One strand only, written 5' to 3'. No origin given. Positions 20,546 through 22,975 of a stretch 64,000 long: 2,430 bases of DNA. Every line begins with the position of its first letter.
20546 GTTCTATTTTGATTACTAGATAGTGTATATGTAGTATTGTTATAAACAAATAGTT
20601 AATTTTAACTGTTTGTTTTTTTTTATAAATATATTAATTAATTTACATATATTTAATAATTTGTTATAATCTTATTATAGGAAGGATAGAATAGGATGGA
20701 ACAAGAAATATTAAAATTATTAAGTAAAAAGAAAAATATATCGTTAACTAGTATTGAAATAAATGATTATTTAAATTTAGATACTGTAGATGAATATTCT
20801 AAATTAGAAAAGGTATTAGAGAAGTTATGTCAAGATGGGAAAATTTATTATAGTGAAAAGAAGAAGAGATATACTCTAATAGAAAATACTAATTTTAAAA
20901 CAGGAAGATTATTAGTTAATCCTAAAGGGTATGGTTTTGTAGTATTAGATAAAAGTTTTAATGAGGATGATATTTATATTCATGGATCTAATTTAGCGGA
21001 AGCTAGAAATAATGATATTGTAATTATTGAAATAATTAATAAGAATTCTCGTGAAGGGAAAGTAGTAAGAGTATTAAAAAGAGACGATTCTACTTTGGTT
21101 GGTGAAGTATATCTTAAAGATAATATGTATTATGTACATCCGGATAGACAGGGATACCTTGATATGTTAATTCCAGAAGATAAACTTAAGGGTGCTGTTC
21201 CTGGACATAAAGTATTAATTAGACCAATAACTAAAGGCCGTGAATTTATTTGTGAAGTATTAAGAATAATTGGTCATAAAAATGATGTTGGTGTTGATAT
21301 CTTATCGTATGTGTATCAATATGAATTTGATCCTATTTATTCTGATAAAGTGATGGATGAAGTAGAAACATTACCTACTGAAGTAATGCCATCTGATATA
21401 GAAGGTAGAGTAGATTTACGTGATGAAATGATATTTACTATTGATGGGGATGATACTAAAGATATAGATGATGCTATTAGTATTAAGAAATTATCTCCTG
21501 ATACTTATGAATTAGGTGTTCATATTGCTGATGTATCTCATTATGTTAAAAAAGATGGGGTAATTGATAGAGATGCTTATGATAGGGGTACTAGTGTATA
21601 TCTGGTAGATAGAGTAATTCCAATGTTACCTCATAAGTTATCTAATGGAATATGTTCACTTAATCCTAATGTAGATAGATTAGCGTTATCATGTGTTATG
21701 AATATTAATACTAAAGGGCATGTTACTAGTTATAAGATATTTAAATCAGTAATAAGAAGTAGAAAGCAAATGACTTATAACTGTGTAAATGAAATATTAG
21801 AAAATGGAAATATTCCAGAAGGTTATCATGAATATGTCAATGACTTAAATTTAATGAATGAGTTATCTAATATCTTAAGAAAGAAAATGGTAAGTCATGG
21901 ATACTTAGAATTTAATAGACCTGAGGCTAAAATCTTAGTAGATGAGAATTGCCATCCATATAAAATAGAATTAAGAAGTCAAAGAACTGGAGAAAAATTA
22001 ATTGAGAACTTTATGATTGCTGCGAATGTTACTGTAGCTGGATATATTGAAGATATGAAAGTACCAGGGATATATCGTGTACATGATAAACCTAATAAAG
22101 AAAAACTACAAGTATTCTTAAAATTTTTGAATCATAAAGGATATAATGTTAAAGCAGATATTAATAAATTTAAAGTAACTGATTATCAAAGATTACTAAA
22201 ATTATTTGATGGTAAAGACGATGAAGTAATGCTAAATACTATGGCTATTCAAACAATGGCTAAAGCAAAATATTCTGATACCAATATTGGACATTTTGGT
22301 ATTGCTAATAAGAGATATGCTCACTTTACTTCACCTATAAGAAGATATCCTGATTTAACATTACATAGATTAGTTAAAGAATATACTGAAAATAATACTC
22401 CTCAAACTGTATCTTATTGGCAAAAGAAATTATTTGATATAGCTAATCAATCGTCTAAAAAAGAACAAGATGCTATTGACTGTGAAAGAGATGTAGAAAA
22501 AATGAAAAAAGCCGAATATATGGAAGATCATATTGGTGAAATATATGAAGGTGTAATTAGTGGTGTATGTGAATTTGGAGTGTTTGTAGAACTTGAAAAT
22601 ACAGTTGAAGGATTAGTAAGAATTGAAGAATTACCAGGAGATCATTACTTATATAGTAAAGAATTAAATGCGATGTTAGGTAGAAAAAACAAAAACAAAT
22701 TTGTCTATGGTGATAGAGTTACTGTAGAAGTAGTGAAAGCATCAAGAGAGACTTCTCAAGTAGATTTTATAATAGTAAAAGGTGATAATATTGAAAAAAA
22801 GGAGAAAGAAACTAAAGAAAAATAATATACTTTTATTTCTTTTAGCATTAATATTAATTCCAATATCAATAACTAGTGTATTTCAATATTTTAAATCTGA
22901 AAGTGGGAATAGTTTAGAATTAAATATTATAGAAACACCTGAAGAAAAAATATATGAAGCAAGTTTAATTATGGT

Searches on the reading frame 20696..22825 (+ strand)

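Call 31: search_protein_families(library=pfam, proteins=[window:20696-22825:+], max_evalue=0.001)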
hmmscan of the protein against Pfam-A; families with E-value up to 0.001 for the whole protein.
window:20696-22825:+ (709 aa): 6 families
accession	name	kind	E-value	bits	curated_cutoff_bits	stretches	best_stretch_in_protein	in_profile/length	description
PF00773.25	RNB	-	6.4e-112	374.5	29.3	1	238-564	1-324/326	RNB domain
PF17876.7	CSD2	-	8.8e-19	67.8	26.2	2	146-212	1-70/74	Cold shock domain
PF08206.17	OB_RNB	-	5.9e-17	61.6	24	1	70-126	1-58/58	Ribonuclease B OB domain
PF00575.29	S1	-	2.9e-09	37.6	22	1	612-690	3-70/74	S1 RNA binding domain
PF22896.3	OB_RNR_1st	-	1.2e-06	29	28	1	35-119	15-95/99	Ribonuclease R, OB first domain, N-terminal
PF25049.1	OB_HELZ2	-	5.3e-05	23.4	29.3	0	64-131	16-89/90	3'-5' exoribonuclease HELZ2, OB-fold domain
